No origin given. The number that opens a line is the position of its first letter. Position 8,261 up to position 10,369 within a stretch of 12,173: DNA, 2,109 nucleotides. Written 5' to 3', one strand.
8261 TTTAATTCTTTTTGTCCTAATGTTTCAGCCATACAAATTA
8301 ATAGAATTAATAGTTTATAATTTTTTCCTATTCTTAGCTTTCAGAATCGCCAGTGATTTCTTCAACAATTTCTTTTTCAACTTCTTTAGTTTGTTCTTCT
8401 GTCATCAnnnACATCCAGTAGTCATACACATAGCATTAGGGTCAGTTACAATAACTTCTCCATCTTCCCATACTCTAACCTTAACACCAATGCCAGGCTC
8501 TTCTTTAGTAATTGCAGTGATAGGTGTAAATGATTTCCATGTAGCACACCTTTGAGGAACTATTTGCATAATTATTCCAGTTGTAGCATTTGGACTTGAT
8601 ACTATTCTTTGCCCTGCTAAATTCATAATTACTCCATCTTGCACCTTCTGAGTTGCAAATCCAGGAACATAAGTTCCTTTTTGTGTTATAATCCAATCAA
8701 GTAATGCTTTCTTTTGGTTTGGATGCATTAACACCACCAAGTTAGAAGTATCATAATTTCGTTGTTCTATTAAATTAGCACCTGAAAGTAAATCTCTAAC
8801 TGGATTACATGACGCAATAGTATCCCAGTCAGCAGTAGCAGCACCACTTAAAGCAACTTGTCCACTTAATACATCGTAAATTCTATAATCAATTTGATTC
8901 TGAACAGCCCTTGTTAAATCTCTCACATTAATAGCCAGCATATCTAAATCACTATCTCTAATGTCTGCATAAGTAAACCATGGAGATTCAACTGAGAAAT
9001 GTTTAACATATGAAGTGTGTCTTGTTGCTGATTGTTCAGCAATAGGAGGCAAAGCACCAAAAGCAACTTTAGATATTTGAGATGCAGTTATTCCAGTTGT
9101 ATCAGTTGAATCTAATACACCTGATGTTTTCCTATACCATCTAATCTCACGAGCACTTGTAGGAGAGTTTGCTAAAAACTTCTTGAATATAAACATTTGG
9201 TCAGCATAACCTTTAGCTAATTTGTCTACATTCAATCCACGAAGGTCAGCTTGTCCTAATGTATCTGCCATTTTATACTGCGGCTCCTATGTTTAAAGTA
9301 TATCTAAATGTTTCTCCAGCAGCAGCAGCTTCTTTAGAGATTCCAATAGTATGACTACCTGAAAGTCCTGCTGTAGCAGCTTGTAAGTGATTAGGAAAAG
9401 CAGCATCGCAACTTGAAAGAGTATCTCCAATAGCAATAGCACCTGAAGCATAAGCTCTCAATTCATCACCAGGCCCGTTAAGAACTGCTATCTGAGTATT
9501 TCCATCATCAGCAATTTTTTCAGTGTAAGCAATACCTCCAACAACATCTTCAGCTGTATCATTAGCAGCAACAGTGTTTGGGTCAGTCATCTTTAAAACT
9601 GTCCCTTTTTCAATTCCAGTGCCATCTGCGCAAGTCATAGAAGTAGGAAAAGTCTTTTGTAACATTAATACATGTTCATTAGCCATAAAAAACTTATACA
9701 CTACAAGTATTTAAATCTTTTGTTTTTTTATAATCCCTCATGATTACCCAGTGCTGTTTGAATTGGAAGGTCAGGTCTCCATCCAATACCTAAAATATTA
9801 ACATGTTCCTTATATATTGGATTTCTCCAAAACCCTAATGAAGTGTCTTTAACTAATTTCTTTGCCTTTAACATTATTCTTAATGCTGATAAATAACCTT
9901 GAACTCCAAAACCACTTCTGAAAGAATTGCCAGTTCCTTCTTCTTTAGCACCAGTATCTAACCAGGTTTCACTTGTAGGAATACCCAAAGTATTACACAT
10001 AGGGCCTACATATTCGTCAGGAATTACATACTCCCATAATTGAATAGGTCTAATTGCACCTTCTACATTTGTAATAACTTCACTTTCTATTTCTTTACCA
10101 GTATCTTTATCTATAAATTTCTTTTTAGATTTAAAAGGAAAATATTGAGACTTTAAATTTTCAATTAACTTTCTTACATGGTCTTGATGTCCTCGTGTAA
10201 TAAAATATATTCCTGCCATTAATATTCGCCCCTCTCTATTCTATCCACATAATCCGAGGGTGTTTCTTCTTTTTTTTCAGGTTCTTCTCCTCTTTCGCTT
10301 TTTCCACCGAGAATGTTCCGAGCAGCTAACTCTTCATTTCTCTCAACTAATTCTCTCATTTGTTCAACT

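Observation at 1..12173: Very small HK97-type virus with archaeal expression signals and no recognisable replication, integration, tail-tube or lysis-enzyme genes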

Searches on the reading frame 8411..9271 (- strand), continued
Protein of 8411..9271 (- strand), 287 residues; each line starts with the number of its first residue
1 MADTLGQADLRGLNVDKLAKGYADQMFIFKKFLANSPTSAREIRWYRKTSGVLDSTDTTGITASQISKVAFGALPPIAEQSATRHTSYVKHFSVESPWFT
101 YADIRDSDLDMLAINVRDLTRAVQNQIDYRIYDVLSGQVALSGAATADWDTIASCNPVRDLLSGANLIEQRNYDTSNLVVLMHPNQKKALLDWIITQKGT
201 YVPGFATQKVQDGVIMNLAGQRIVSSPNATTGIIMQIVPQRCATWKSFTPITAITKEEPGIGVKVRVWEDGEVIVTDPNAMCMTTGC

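Call 82: find_related_loci(query=A1, collection=metagenome_contigs, flank=10000)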
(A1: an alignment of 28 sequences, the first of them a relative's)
Query A1 (287 aa) in metagenome_contigs; peptide patterns used: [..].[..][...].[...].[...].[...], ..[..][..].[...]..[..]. (x = any residue, [..] = any of these).
600 stretches matched a pattern (row limit reached: there are more); 445 encode a relative of the query (tblastn E <= 1e-3); the best 80 are kept; 80 distinct loci.
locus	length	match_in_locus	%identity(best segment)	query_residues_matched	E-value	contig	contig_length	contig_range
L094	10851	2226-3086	99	1-287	0e+0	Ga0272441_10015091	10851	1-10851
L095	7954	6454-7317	72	1-287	3e-141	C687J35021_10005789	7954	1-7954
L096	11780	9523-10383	68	1-287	2e-132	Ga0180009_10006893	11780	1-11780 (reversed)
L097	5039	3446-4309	64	1-287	4e-119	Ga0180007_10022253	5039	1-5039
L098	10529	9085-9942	60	1-287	1e-117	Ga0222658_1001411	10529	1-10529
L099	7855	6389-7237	62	6-287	1e-114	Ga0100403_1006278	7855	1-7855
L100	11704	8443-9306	59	1-287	6e-113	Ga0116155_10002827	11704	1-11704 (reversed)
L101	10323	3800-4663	59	1-287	1e-111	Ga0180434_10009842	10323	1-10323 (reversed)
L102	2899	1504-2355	60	1-283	3e-115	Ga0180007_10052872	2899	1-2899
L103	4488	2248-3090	61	1-280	2e-111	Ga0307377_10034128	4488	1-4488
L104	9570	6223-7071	59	1-287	5e-110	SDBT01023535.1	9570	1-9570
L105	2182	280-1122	59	1-280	2e-115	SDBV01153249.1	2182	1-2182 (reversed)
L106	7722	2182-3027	59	3-283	2e-109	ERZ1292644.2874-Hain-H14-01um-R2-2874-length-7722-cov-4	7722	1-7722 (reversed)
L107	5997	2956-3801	59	3-283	2e-109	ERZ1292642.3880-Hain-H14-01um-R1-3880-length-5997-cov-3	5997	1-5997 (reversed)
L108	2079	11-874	57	1-287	8e-115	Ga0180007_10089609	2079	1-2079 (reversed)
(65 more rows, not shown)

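Call 86: search_protein_families(library=phrogs, alignment_id=A8, max_evalue=0.001)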
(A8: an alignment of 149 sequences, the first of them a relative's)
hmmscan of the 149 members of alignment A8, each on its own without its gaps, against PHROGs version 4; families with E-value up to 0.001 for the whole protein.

A. member 1, L002:1894-2256:+ (121 aa): 0 families

B. families by the number of members that match (of 149 scanned): 16 families
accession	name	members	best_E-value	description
phrog_452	-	19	2.7e-17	endonuclease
phrog_8809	-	17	3.1e-11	-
phrog_673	-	13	2.7e-11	head scaffolding protein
phrog_20876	-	13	6.3e-09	nuclease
phrog_122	-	3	0.00017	head decoration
phrog_1047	-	2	7.3e-07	tail associated lysin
phrog_17470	-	1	1.7e-09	-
phrog_14486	-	1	2e-06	-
phrog_10341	-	1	2e-05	endolysin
phrog_8949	-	1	4.8e-05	-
phrog_4588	-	1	0.00015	virion structural protein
phrog_167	-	1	0.00051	tail length tape measure protein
phrog_8960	-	1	0.00058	head scaffolding protein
phrog_23574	-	1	0.00065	tail length tape measure protein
phrog_37425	-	1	0.00072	-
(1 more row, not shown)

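Call 87: search_protein_families(library=pfam, alignment_id=A8, max_evalue=0.001)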
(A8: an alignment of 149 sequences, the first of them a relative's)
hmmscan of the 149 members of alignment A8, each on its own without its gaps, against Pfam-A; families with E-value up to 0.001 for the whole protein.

A. member 1, L002:1894-2256:+ (121 aa): 0 families

B. families by the number of members that match (of 149 scanned): 5 families
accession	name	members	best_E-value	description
PF09956.15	Phage_cement_2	17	7.9e-09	Phage cement protein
PF00565.23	SNase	15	1.4e-09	Staphylococcal nuclease homologue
PF10168.15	Nup88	1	7.4e-05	Nuclear pore component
PF10379.14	nec1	1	0.00088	Virulence protein nec1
PF22758.2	Phage_cement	1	0.00095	Structural cement protein (E217 gp24/Pam3 gp6)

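Call 88: search_protein_families(library=phrogs, max_evalue=0.01, proteins=[L030:6511-7788:+, L032:835-2253:+, L033:7620-8744:+, L036:5868-7172:+, L039:5896-7272:+, L042:235-1545:+, L046:4919-6292:+, L051:816-2252:+, L058:5927-7438:+, L059:891-2216:+])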
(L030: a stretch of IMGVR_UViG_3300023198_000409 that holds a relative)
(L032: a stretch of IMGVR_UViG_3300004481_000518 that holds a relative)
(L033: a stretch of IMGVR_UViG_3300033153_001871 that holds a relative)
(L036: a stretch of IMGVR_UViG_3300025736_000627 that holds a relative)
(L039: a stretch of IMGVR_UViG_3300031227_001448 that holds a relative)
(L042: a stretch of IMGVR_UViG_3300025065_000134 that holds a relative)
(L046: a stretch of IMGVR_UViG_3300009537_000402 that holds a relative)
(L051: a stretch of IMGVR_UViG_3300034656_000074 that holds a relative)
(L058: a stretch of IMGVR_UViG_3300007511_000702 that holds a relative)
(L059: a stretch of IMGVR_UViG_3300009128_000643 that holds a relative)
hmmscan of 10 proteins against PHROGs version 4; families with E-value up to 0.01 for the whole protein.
L030:6511-7788:+ (426 aa): 0 families

L032:835-2253:+ (473 aa): 0 families

L033:7620-8744:+ (375 aa): 0 families

L036:5868-7172:+ (435 aa): 0 families

L039:5896-7272:+ (459 aa): 0 families

L042:235-1545:+ (437 aa): 0 families

L046:4919-6292:+ (458 aa): 1 family
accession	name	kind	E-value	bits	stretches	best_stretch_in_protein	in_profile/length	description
phrog_1533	-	tail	0.0031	16.1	1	7-439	967-1335/1688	tail length tape measure protein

L051:816-2252:+ (479 aa): 0 families

L058:5927-7438:+ (504 aa): 0 families

L059:891-2216:+ (442 aa): 0 families

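Call 94: search_protein_families(library=phrogs, max_evalue=0.05, proteins=[L024:7343-8026:-, L070:82-1248:-, L029:3674-4039:+, L030:238-1014:+, L003:616-1005:+])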
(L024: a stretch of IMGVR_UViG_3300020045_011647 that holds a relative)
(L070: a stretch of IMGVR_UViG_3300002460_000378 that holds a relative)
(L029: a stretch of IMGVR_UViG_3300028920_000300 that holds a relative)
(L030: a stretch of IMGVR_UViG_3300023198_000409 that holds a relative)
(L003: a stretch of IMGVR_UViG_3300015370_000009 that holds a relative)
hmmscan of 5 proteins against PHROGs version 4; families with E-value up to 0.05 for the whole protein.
L024:7343-8026:- (228 aa): 4 families
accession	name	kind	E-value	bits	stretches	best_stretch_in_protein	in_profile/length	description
phrog_405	-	DNA, RNA and nucleotide metabolism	2.3e-18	66.5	1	3-208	883-1061/1190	DNA polymerase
phrog_12219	-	DNA, RNA and nucleotide metabolism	4.8e-07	29.4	1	9-68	487-548/823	DNA polymerase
phrog_20695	-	DNA, RNA and nucleotide metabolism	0.00037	20.4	1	11-147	97-224/440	DNA binding protein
phrog_5968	-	DNA, RNA and nucleotide metabolism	0.00065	20.1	1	23-107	75-158/273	replisome organizer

L070:82-1248:- (389 aa): 0 families

L029:3674-4039:+ (122 aa): 3 families
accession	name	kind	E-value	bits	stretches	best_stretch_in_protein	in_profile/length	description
phrog_29603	-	unknown function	0.024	15.2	1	19-64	36-78/190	-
phrog_6591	-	DNA, RNA and nucleotide metabolism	0.036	14.9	0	44-93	6-56/124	Holliday junction resolvase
phrog_244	-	DNA, RNA and nucleotide metabolism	0.04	15.2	0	37-76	4-45/186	RusA-like Holliday junction resolvase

L030:238-1014:+ (259 aa): 0 families

L003:616-1005:+ (130 aa): 0 families

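Call 98: search_solved_structures(query=A1, max_evalue=1)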
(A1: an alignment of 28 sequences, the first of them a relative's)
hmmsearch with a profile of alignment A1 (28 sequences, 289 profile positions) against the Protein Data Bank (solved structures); distinct sequences matched with E-value up to 1: 2.
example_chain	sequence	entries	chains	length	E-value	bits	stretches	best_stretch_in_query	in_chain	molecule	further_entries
2g5g_X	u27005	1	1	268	0.13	14.5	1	155-199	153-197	putative lipoprotein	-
4s1w_A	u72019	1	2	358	0.84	11.9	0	54-142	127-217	Glutamine--fructose-6-phosphate aminotransferase [isomerizing]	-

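Call 102: find_related_loci(query=L029:4008-5294:+, collection=viral_contigs, flank=10000)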
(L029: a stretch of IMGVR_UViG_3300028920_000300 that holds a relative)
Query L029:4008-5294:+ (429 aa) in viral_contigs; peptide patterns used: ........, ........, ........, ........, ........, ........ (x = any residue, [..] = any of these).
24 stretches matched a pattern; 14 encode a relative of the query (tblastn E <= 1e-3); 14 distinct loci.
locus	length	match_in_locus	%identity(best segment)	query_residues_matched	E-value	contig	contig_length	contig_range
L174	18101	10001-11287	100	1-429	0e+0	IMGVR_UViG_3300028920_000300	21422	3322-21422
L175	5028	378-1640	67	8-429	0e+0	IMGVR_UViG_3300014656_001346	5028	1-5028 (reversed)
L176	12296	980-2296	57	4-429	1e-162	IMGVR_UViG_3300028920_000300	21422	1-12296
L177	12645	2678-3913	56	9-427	6e-138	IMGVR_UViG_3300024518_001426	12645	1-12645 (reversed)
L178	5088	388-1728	47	1-429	7e-130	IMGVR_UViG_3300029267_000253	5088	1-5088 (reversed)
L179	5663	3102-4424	49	8-429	3e-127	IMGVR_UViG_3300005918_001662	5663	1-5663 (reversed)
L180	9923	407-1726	47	8-429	2e-121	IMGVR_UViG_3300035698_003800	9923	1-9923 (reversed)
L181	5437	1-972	58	107-425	3e-121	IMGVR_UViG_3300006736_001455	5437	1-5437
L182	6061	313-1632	46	8-429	2e-113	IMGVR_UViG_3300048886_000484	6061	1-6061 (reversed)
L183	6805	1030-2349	46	8-429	1e-112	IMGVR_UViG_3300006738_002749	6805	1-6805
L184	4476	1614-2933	46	8-429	1e-113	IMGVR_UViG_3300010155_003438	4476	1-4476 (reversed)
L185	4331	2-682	58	201-429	4e-74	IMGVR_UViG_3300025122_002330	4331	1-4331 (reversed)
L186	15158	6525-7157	28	5-189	4e-5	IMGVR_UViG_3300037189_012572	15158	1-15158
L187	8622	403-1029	28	7-189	3e-4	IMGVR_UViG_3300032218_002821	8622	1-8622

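Call 105: search_dna_similar(query=L024:7343-8026:-, collection=phages, mode=protein, max_evalue=0.00001, max_rows=8)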
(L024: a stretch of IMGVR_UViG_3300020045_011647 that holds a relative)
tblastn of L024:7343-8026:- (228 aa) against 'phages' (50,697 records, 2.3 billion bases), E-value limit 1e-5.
Records with a match: 108; places in all: 108; records where one place covers at least 80% of the query: 103.
Best place of each record, by identity: <60% 108.
By first word of the organism name: Streptomyces 70; Bacteriophage 27; Listeria 4; Acinetobacter 2; Saccharomonospora 1; Pseudomonas 1; Geobacillus 1; Staphylococcus 1; Salmonella 1.
By host as written in the record: - 29; Streptomyces griseus ATCC 10137 27; Streptomyces lividans JI 1326 15; Streptomyces venezuelae ATCC 10712 7; Streptomyces lividans 6; Streptomyces xanthochromogenes NRRL B-5410 6; Listeria monocytogenes 4; Streptomyces toxytricini NRRL B-5426 3; and 10 more.
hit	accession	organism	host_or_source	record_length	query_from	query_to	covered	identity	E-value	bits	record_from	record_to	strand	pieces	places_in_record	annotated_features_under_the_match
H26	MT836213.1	Bacteriophage sp.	human fecal samples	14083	2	223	97%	33.5%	6e-25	107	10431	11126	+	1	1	record has no annotation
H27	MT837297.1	Bacteriophage sp.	human fecal samples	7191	5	222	96%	33.8%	1e-22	101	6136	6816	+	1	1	record has no annotation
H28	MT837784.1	Bacteriophage sp.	human fecal samples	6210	14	226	93%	33.9%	3e-17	86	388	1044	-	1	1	record has no annotation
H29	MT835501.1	Bacteriophage sp.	human fecal samples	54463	5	221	95%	32.2%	7e-21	96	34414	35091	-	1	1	record has no annotation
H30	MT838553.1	Bacteriophage sp.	human fecal samples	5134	3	212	92%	33.2%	6e-22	99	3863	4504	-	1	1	record has no annotation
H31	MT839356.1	Bacteriophage sp.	human fecal samples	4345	2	224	98%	31.2%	5e-24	105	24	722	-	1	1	record has no annotation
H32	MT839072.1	Bacteriophage sp.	human fecal samples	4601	3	223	97%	31.2%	2e-25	108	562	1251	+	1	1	record has no annotation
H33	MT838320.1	Bacteriophage sp.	human fecal samples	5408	3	223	97%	30.9%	3e-22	100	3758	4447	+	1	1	record has no annotation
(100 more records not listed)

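Call 106: search_dna_similar(query=L024:7343-8026:-, collection=plasmids, mode=protein, max_evalue=0.00001, max_rows=8)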
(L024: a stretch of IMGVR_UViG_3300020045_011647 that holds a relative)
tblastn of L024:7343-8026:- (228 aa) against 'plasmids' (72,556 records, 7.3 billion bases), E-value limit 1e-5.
Records with a match: 128; places in all: 134; records where one place covers at least 80% of the query: 114.
Best place of each record, by identity: <60% 128.
By first word of the organism name: Streptomyces 51; Escherichia 9; Clostridium 7; Sinorhizobium 4; Acinetobacter 4; Embleya 3; Rhodococcus 3; Fusobacterium 2; Leptospira 2; Nonomuraea 2; and 36 more.
By predicted mobility (MOB-suite, as given by PLSDB): non-mobilizable 99; mobilizable 27; conjugative 2.
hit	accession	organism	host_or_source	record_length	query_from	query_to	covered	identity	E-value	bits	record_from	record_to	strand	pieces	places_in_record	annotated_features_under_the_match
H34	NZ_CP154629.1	Acetoanaerobium noterae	cell culture,Sludge of a digestion ...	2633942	3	227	99%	35.7%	3e-25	110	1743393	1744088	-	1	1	none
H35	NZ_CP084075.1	Fusobacterium vincentii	-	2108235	5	226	97%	33.5%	2e-20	96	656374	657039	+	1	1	none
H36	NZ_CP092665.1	Leptospira interrogans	Homo sapiens,blood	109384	2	208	91%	35.4%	1e-18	91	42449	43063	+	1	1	dnaE: DNA polymerase III subunit alpha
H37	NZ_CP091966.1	Leptospira noguchii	Homo sapiens,Cell culture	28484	2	208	91%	35.4%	5e-18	89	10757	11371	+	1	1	none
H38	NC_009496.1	Clostridium botulinum A str. ATCC 3502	-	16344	7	224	96%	32.9%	2e-23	105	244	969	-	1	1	DNA polymerase III subunit alpha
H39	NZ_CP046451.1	Clostridium botulinum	single cell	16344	7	224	96%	32.9%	2e-23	105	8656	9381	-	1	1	DNA polymerase III subunit alpha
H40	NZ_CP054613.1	Paenibacillus cellulosilyticus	cell culture,soil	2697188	2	226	99%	31.0%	6e-11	69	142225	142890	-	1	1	none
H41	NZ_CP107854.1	Nonomuraea sp. NBC_00507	-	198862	2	222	97%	31.4%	2e-18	91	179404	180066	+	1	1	dnaE: DNA polymerase III subunit alpha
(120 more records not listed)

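Call 109: search_dna_similar(query=L002:4169-5098:+, collection=phages, mode=protein, max_evalue=0.001, max_rows=10)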
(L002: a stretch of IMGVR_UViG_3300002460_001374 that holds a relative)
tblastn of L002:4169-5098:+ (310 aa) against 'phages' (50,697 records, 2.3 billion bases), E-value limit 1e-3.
No match.

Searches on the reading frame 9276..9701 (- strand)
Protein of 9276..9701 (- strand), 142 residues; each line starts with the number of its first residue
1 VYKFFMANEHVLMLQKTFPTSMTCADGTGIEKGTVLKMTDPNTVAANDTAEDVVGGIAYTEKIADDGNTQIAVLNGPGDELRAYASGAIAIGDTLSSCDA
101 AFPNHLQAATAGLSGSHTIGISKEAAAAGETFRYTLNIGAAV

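Call 8: search_protein_families(library=pfam, max_evalue=0.1, proteins=[window:9276-9701:-])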
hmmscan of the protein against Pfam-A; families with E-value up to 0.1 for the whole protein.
window:9276-9701:- (142 aa): 2 families
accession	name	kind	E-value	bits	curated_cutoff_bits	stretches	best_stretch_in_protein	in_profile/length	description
PF09956.15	Phage_cement_2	-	0.019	15.7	24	1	21-131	8-97/103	Phage cement protein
PF18002.7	T6_Ig_like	-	0.019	15.3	25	1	31-85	55-109/145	T6 antigen Ig like domain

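Call 9: search_protein_families(library=phrogs, max_evalue=0.1, proteins=[window:9276-9701:-])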
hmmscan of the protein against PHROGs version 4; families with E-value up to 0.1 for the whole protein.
window:9276-9701:- (142 aa): 0 families

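Call 94: search_protein_families(library=phrogs, max_evalue=0.05, proteins=[window:9276-9686:-])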
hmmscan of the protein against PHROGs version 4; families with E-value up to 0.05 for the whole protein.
window:9276-9686:- (137 aa): 0 families

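Call 100: search_solved_structures(query=A9, max_evalue=1)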
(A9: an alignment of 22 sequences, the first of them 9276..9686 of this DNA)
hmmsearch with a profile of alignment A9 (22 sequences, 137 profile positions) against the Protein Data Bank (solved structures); distinct sequences matched with E-value up to 1: 1.
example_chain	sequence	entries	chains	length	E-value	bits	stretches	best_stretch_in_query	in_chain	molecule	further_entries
6qyy_A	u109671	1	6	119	0.3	14.2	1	41-130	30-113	Capsid fiber protein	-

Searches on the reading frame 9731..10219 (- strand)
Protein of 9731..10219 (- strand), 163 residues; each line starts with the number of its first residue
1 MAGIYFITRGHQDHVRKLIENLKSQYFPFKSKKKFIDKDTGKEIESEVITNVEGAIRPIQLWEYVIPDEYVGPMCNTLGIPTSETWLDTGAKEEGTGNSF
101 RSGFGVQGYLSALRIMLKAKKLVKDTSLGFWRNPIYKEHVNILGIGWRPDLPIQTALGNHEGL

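Call 8: search_protein_families(library=pfam, max_evalue=0.1, proteins=[window:9731-10219:-])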
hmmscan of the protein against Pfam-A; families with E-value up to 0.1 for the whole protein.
window:9731-10219:- (163 aa): 0 families

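Call 9: search_protein_families(library=phrogs, max_evalue=0.1, proteins=[window:9731-10219:-])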
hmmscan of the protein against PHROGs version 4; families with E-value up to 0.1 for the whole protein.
window:9731-10219:- (163 aa): 0 families

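Call 52: search_solved_structures(query=A5, max_evalue=10)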
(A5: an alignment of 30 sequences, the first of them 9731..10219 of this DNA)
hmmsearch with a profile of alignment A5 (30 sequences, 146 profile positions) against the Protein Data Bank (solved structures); distinct sequences matched with E-value up to 10: 2.
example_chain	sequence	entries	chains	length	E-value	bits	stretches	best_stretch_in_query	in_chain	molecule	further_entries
3dxl_A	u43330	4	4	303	0.6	13.2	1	23-113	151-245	Allergen Aed a 2 | D7 protein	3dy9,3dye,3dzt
9m30_A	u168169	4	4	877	1.5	11.9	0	71-136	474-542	DjCas13d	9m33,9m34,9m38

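Call 93: search_protein_families(library=ncbifam, max_evalue=0.05, proteins=[window:9731-10219:-])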
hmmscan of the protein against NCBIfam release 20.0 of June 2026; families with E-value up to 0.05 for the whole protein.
window:9731-10219:- (163 aa): 0 families
